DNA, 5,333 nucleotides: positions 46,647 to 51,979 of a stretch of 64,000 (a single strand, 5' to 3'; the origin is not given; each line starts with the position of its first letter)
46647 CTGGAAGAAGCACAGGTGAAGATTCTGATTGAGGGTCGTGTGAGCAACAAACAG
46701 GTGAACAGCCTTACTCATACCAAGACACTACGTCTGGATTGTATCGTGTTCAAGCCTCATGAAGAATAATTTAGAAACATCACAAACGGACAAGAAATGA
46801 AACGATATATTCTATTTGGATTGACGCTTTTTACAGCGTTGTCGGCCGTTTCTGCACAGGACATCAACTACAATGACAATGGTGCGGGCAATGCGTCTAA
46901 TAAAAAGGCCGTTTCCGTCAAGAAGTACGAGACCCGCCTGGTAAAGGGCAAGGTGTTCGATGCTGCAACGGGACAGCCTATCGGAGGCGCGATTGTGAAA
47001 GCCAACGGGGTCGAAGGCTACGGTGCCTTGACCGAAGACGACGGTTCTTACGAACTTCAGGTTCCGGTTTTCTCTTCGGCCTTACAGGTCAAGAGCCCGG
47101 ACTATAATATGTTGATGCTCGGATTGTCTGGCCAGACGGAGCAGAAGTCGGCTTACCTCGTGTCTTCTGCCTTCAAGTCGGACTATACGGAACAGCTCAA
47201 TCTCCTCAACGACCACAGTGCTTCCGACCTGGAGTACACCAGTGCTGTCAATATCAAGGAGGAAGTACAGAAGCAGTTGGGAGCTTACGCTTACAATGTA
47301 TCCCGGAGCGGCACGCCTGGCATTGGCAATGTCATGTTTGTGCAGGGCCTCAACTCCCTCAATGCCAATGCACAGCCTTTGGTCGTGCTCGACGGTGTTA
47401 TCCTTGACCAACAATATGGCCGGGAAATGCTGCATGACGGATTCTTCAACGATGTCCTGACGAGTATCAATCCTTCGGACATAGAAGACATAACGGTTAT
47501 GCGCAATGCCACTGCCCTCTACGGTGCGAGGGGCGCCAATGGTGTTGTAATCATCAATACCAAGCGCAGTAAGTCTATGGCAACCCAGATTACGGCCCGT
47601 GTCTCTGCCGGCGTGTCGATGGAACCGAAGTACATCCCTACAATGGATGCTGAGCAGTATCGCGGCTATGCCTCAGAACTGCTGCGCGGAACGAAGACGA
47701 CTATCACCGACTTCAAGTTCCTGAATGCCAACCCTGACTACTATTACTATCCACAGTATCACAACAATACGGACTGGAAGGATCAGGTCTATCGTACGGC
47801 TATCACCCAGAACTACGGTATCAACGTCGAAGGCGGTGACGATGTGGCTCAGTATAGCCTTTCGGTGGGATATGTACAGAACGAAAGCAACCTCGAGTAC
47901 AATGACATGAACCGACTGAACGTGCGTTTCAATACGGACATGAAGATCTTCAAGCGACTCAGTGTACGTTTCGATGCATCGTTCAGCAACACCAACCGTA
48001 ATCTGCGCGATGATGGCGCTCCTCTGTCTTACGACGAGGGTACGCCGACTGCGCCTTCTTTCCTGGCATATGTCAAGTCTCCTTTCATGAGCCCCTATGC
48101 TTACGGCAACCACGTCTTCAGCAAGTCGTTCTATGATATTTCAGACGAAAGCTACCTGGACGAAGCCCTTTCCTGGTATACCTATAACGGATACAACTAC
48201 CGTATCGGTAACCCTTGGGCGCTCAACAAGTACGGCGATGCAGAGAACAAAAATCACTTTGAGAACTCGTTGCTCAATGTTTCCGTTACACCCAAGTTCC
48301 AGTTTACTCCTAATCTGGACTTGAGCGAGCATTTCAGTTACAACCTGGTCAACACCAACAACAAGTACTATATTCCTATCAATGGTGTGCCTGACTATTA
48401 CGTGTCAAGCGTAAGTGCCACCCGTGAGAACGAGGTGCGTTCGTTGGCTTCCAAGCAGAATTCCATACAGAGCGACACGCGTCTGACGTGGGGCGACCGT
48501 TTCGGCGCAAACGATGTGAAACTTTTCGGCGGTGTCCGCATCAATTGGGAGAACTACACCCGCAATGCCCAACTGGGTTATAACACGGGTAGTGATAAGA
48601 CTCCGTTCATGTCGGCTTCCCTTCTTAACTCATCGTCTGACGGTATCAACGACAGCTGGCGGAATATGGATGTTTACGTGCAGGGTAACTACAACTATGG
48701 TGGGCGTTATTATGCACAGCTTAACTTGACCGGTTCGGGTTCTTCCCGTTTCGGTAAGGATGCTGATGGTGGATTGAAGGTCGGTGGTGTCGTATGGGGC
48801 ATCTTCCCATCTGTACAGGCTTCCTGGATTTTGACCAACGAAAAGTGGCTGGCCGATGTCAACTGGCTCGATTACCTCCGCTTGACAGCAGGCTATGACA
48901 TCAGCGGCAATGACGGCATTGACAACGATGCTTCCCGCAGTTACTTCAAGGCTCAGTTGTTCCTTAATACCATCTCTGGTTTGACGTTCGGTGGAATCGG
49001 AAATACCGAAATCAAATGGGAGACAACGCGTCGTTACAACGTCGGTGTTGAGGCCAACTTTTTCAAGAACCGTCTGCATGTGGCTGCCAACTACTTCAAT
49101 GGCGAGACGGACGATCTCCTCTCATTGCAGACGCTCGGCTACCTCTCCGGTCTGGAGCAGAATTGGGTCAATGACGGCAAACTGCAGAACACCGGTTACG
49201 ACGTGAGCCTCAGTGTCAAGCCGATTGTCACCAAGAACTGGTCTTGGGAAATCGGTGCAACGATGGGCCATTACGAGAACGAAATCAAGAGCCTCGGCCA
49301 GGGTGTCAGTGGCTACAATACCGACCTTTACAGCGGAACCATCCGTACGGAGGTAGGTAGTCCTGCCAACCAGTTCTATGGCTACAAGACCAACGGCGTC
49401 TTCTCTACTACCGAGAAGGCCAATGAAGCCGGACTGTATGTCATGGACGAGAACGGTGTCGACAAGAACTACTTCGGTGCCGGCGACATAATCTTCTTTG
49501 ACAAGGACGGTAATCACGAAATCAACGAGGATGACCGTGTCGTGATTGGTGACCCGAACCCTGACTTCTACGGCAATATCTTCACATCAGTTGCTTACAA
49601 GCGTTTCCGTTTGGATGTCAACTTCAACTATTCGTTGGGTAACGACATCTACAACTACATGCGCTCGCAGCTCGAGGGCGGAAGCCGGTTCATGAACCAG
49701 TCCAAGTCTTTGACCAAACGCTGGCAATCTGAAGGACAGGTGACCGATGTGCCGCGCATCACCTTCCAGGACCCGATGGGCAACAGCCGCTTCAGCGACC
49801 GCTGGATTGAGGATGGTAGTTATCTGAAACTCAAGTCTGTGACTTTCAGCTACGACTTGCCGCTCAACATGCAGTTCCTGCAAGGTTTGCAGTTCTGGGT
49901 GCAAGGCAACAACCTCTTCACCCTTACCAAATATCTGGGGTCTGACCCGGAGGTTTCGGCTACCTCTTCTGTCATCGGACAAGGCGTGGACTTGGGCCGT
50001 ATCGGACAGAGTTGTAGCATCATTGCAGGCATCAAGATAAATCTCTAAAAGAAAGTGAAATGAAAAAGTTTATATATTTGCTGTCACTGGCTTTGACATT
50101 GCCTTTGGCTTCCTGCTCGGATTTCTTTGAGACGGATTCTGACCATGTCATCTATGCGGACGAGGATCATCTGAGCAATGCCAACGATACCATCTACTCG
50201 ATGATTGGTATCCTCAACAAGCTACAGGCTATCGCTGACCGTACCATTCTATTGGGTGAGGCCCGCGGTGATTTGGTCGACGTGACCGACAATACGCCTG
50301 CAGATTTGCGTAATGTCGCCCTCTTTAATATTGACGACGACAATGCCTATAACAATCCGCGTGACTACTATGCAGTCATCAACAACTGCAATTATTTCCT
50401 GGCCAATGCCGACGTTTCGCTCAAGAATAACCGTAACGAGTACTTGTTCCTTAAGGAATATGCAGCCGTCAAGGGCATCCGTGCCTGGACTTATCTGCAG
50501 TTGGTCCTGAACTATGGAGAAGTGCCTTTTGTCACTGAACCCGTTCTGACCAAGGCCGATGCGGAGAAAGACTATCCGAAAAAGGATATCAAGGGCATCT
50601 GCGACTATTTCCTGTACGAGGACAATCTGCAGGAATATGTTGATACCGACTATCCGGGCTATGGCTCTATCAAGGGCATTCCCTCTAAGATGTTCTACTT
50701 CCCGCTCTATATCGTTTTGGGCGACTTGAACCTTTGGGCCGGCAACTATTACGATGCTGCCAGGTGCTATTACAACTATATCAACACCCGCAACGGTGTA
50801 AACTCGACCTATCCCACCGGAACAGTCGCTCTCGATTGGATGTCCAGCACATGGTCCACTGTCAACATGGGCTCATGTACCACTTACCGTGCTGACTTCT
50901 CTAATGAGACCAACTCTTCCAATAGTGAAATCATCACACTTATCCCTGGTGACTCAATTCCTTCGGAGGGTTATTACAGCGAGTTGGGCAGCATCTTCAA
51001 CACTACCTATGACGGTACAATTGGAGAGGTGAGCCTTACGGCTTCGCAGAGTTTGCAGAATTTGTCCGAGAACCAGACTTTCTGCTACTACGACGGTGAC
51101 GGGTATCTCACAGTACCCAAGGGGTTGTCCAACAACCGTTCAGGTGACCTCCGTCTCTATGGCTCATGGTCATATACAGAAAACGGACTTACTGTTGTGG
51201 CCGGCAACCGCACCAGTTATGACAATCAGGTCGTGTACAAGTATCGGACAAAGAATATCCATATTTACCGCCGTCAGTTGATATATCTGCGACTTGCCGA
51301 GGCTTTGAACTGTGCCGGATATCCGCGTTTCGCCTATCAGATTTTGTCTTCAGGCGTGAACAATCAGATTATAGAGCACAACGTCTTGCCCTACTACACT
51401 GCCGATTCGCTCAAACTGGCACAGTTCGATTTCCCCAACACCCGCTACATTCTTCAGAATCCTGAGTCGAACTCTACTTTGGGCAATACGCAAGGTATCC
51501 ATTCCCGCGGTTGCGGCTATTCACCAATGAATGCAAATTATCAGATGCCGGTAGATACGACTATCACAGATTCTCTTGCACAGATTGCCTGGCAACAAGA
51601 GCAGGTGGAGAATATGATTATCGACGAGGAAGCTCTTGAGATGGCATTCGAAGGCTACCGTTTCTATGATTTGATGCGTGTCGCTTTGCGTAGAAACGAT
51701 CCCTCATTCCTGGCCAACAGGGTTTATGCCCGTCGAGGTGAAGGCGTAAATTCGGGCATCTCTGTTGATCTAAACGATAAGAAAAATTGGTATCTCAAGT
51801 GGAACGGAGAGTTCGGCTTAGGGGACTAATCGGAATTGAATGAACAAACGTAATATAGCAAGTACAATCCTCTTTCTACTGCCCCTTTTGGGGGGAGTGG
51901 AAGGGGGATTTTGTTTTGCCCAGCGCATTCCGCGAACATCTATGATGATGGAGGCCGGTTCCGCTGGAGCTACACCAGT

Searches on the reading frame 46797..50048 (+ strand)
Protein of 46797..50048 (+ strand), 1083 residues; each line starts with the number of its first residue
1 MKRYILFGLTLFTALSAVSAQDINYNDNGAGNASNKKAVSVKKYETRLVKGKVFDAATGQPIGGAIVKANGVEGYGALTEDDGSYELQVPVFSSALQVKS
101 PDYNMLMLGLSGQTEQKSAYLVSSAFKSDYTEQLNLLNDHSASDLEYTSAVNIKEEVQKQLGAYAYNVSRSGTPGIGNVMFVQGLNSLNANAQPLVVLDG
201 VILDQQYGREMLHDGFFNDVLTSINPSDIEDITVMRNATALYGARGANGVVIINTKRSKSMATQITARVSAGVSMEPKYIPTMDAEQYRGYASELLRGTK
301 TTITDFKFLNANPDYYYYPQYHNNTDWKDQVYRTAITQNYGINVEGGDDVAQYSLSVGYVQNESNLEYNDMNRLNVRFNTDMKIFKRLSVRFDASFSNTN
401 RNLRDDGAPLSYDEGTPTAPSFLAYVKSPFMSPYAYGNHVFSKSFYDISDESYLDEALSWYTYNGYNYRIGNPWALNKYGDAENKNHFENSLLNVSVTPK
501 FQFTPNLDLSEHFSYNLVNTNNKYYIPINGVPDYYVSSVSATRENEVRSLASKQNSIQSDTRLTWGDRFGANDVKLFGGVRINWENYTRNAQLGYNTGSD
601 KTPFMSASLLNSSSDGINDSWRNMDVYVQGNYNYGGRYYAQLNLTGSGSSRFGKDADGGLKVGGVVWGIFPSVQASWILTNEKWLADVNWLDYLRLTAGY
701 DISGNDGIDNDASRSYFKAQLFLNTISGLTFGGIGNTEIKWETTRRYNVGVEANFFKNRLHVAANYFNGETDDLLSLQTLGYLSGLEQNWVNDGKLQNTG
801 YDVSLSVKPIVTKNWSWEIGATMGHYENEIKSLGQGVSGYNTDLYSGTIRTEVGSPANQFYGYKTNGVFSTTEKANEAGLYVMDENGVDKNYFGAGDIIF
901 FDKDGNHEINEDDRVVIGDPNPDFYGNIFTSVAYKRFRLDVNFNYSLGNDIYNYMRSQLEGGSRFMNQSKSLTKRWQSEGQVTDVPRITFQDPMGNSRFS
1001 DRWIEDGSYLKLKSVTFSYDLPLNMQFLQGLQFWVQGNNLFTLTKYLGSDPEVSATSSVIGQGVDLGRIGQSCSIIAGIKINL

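Call 11: search_protein_families(library=pfam, proteins=[window:46797-50048:+], max_evalue=1)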
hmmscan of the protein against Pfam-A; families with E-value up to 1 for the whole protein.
window:46797-50048:+ (1083 aa): 3 families
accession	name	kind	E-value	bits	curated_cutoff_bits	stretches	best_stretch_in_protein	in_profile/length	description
PF07715.20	Plug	-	4.2e-10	40.5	23.9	1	142-250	14-107/107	TonB-dependent Receptor Plug Domain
PF13715.12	CarbopepD_reg_2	-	1.9e-05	25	32.2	1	49-106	1-58/88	CarboxypepD_reg-like domain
PF19209.5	CoV_S1_C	-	0.084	13.5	27.1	1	860-887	8-35/58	Coronavirus spike glycoprotein S1, C-terminal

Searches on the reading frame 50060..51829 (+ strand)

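Call 11: search_protein_families(library=pfam, proteins=[window:50060-51829:+], max_evalue=1)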
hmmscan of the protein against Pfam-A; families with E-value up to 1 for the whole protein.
window:50060-51829:+ (589 aa): 5 families
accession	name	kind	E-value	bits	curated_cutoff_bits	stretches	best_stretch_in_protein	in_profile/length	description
PF07980.17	SusD_RagB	-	1.3e-05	25.5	23.1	1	505-542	205-237/297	SusD family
PF14322.12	SusD-like_3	-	0.00011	22.9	27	1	89-174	67-144/191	Starch-binding associating with outer membrane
PF10516.15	SHNi-TPR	-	0.043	13.8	21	1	217-234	4-21/38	SHNi-TPR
PF17014.10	Mad3_BUB1_I_2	-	0.068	13.7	37.6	1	386-443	27-83/128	Putative Mad3/BUB1 like region 1 protein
PF08139.17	LPAM_1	-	0.13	13.2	20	1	1-19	1-17/18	Prokaryotic membrane lipoprotein lipid attachment site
